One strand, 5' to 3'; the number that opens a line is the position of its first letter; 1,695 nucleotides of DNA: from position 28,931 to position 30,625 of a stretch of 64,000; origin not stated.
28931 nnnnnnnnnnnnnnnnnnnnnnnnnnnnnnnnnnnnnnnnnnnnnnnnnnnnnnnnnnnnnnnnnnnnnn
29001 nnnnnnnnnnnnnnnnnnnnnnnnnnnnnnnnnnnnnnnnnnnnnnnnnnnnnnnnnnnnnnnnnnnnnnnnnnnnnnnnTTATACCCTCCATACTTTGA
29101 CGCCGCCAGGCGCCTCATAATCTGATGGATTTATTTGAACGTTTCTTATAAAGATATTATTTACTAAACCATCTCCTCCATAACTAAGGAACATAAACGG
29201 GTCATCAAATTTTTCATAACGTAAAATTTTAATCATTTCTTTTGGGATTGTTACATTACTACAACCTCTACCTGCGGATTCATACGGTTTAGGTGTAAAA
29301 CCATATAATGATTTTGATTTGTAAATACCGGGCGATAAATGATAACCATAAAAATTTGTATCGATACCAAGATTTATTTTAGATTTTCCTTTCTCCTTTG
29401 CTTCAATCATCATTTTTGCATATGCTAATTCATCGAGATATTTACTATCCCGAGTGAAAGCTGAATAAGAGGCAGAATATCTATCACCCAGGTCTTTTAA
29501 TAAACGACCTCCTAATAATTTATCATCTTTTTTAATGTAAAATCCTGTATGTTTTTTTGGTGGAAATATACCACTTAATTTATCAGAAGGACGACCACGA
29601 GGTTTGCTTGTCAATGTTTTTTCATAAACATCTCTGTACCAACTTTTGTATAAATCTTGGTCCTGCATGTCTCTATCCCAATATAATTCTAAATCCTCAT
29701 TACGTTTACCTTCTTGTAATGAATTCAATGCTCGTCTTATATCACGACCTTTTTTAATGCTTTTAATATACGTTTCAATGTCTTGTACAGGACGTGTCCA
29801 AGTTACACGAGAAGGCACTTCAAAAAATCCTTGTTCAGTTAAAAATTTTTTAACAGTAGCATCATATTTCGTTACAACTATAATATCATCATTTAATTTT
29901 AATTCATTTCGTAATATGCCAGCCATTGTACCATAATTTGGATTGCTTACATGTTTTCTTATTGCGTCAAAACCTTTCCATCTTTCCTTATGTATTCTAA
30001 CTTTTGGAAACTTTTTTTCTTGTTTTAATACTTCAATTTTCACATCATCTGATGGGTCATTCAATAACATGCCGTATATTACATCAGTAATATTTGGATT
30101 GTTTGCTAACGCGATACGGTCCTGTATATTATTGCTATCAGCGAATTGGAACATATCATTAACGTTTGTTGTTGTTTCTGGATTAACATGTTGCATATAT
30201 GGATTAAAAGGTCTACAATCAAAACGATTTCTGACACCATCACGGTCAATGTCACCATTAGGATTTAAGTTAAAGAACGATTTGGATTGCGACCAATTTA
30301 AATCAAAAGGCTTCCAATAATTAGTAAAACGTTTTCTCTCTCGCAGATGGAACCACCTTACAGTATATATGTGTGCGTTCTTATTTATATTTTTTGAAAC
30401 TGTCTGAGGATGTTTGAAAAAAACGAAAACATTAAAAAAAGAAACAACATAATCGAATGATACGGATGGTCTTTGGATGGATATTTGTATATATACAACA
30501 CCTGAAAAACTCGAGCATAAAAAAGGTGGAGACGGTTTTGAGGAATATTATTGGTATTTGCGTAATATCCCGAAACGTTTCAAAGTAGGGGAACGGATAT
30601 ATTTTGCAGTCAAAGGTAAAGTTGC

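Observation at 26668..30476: Inverted two-gene module encoding large LRV/HEAT-repeat proteins, with its own divergent promoter and hairpin + T8 terminator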

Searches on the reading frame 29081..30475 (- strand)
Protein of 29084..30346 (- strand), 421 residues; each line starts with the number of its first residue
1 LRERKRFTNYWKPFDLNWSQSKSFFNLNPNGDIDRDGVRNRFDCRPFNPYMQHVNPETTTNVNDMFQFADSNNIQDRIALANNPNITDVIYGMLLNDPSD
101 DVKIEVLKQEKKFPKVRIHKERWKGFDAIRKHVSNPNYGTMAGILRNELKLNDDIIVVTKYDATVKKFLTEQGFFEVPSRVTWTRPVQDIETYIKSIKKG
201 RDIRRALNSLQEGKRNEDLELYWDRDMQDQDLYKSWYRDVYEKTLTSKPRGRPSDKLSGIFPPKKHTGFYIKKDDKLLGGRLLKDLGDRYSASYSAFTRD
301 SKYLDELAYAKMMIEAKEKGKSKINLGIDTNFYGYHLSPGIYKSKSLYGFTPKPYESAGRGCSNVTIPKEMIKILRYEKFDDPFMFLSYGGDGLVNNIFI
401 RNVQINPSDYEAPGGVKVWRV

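Call 7: search_protein_families(library=pfam, proteins=[window:29081-30196:-], max_evalue=1)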
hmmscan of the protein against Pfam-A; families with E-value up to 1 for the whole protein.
window:29081-30196:- (371 aa): 0 families

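Call 8: search_protein_families(library=phrogs, proteins=[window:29081-30196:-], max_evalue=1)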
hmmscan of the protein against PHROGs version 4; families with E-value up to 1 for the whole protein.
window:29081-30196:- (371 aa): 2 families
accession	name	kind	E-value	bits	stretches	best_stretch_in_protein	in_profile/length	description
phrog_12529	-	unknown function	0.056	14.4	1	151-166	4-19/55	-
phrog_14225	-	unknown function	0.3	12.5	1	105-122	12-29/48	-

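Call 15: find_homologous_proteins(query=window:29084-30346:-)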
Query window:29084-30346:- (421 aa): 9 proteins with E <= 0.001 among 4391 candidates.
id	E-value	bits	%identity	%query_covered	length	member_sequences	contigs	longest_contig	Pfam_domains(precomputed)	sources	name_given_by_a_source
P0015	3.0e-251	852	100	88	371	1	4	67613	-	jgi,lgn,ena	-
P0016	3.0e-116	407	46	99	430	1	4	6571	-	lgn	-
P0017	2.5e-87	311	40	98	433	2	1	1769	-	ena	-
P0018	8.4e-66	241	44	71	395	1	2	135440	-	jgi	jgi:hypothetical protein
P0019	6.1e-64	234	37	87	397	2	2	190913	-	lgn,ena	-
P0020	3.8e-57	212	40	71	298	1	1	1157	-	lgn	-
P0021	3.7e-32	130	30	85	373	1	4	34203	-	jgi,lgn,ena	-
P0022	6.5e-31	126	33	70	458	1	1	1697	-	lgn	-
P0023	3.0e-26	110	29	81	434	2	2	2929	-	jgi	-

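Call 20: search_protein_families(library=pfam, alignment_id=A1, max_evalue=0.1)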
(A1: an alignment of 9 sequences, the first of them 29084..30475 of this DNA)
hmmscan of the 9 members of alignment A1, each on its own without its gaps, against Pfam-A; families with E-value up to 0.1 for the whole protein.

A. member 1, window:29084-30475:- (464 aa): 0 families

B. families by the number of members that match (of 9 scanned): 4 families
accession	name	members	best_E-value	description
PF13480.13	Acetyltransf_6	2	0.0073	Acetyltransferase (GNAT) domain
PF04377.21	ATE_C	1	0.007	Arginine-tRNA-protein transferase, C terminus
PF02985.28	HEAT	1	0.037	HEAT repeat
PF00646.38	F-box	1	0.093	F-box domain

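Call 33: predict_structure(alignment_id=A3)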
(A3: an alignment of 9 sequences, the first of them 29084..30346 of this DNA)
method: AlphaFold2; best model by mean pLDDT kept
length: 421 residues; sequences in the alignment: 9
mean_pLDDT: 83.5   pTM: 0.74
mean pLDDT of the five models: 83.5, 83.4, 82.5, 80.4, 80.0
residues with pLDDT >= 90: 230; 70-90: 118; 50-70: 43; < 50: 30
segments of 3 or more residues with pLDDT < 50: 1-16, 46-52, 359-365
pLDDT, mean of each block of 10 residues (from residue 1): 37 48 57 56 47 75 91 91 93 92 89 86 73 92 86 88 93 92 95 96 95 90 91 93 84 81 90 92 90 87 91 95 90 83 93 72 54 91 92 92 91 94 89
secondary structure, 60 per line:
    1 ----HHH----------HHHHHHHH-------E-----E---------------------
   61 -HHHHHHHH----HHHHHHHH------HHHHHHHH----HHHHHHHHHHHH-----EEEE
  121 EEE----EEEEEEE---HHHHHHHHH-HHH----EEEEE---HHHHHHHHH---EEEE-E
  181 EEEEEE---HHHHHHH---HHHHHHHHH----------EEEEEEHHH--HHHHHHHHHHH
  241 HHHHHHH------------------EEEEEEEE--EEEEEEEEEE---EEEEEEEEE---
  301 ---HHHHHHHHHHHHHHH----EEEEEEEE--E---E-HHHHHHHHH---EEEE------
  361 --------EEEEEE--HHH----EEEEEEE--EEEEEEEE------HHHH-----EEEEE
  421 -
elements in order: H18-25 H62-69 H74-81 H88-95 H100-111 E117-123 E128-134 H138-146 E155-159 H163-171 E175-178 E180-186 H190-196 H200-208 E219-224 H230-247 E266-273 E276-285 E289-297 H304-318 E323-330 H339-347 E351-354 E369-374 E384-390 E393-400 H407-410 E416-420

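Call 65: search_solved_structures(query=A3, max_evalue=10, show_alignments=4)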
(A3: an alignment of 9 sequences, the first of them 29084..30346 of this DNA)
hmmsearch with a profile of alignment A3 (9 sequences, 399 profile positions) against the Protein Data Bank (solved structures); distinct sequences matched with E-value up to 10: 1.
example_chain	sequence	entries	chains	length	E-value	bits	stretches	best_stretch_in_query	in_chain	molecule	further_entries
3msq_A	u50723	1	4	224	0.98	11.5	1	280-317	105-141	Putative ubiquinone biosynthesis protein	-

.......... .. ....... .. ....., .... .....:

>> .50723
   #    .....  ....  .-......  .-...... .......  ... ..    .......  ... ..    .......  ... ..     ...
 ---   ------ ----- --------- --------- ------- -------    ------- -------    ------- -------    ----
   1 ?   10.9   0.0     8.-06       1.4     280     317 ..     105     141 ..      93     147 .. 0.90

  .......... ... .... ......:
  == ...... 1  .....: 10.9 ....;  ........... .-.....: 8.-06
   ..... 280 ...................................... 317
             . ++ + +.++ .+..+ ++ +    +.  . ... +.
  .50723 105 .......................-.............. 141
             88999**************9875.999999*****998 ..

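Call 67: find_homologous_proteins(query=A3, max_evalue=0.001)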
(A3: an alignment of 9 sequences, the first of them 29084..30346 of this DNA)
Query A3 (9 sequences) (421 aa, profile of the alignment): 9 proteins with E <= 0.001 among 6943 candidates.
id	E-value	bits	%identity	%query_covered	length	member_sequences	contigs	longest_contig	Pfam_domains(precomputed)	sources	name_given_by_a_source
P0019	7.4e-174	596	37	87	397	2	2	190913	-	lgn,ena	-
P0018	1.5e-169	582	44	71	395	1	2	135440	-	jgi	jgi:hypothetical protein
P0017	4.7e-162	558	40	98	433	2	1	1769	-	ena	-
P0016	5.6e-155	534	46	99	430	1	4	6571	-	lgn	-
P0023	6.2e-152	524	29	81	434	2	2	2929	-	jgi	-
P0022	1.4e-148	513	33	70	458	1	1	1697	-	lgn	-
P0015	1.5e-142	493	100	88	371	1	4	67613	-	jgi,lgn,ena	-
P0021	3.1e-139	482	30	85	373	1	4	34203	-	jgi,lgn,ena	-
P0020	3.4e-122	426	40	71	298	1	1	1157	-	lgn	-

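Call 68: find_encoding_contigs(protein=P0019, flank=10000, max_places=1)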
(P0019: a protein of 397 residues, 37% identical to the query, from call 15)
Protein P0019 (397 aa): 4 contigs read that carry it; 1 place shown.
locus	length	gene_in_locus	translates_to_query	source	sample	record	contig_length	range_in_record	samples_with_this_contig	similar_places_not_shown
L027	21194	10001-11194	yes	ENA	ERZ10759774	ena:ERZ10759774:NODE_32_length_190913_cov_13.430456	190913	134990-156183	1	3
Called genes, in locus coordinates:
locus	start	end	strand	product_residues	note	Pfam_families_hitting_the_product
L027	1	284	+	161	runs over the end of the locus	-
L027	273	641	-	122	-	PF18915:DUF5667 (faint)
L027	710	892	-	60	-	-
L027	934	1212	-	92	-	-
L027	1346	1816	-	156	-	PF22769:DCD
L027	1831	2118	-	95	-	-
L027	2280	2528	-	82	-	-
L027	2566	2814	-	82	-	-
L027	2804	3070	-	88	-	-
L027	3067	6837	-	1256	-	-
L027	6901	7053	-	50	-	PF04014:MazE_antitoxin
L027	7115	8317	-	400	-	-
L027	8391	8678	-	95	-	-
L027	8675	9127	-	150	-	-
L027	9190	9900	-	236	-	-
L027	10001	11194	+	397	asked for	-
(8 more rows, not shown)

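Call 70: find_encoding_contigs(protein=P0018, flank=8000, max_places=1)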
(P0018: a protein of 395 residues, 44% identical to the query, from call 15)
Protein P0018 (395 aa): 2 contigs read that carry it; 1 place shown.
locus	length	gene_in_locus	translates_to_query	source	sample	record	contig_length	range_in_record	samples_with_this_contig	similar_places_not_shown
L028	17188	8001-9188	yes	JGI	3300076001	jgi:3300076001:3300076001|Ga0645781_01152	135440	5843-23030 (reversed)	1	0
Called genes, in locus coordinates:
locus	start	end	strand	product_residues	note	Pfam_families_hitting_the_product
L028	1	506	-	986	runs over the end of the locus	PF08308:PEGA, PF18911:PKD_4, PF00801:PKD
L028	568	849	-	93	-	-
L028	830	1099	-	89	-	-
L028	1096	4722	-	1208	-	-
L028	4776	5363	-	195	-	-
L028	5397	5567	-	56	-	PF04014:MazE_antitoxin (weak)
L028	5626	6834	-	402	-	-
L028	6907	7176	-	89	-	-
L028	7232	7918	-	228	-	-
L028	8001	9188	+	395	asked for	-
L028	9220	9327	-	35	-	-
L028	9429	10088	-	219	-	-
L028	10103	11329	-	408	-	-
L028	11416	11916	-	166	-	-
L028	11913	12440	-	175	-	-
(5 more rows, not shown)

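Call 71: find_encoding_contigs(protein=P0021, flank=8000, max_places=1)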
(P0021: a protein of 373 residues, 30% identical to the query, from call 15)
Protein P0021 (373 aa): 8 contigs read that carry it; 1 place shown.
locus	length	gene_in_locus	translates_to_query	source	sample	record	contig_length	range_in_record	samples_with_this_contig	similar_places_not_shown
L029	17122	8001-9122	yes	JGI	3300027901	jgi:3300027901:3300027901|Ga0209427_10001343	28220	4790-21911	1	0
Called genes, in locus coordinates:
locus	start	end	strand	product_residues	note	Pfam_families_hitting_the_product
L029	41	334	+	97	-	PF03083:MtN3_slv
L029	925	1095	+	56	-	-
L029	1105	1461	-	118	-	-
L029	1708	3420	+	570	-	PF16640:Big_3_5 (faint), PF18911:PKD_4 (faint), PF22352:K319L-like_PKD (faint), PF00801:PKD (weak)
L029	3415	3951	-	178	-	PF08279:HTH_11 (weak), PF13404:HTH_AsnC-type, PF13412:HTH_24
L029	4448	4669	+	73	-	-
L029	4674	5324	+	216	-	-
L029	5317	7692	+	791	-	-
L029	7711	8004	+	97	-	-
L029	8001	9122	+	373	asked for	-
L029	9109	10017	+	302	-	-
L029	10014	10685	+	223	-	-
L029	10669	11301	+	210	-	-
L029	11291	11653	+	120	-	-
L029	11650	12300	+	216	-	-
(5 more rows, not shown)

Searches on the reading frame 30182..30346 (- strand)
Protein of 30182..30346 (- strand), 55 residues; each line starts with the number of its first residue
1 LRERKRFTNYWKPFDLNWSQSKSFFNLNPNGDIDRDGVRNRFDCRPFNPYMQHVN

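Call 73: search_protein_families(library=pfam, proteins=[window:30182-30346:-], max_evalue=10)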
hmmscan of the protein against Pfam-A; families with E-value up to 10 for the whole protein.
window:30182-30346:- (55 aa): 1 family
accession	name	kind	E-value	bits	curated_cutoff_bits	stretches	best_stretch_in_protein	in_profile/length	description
PF02412.23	TSP_3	-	0.027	14.6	25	1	30-49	13-32/36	Thrombospondin type 3 repeat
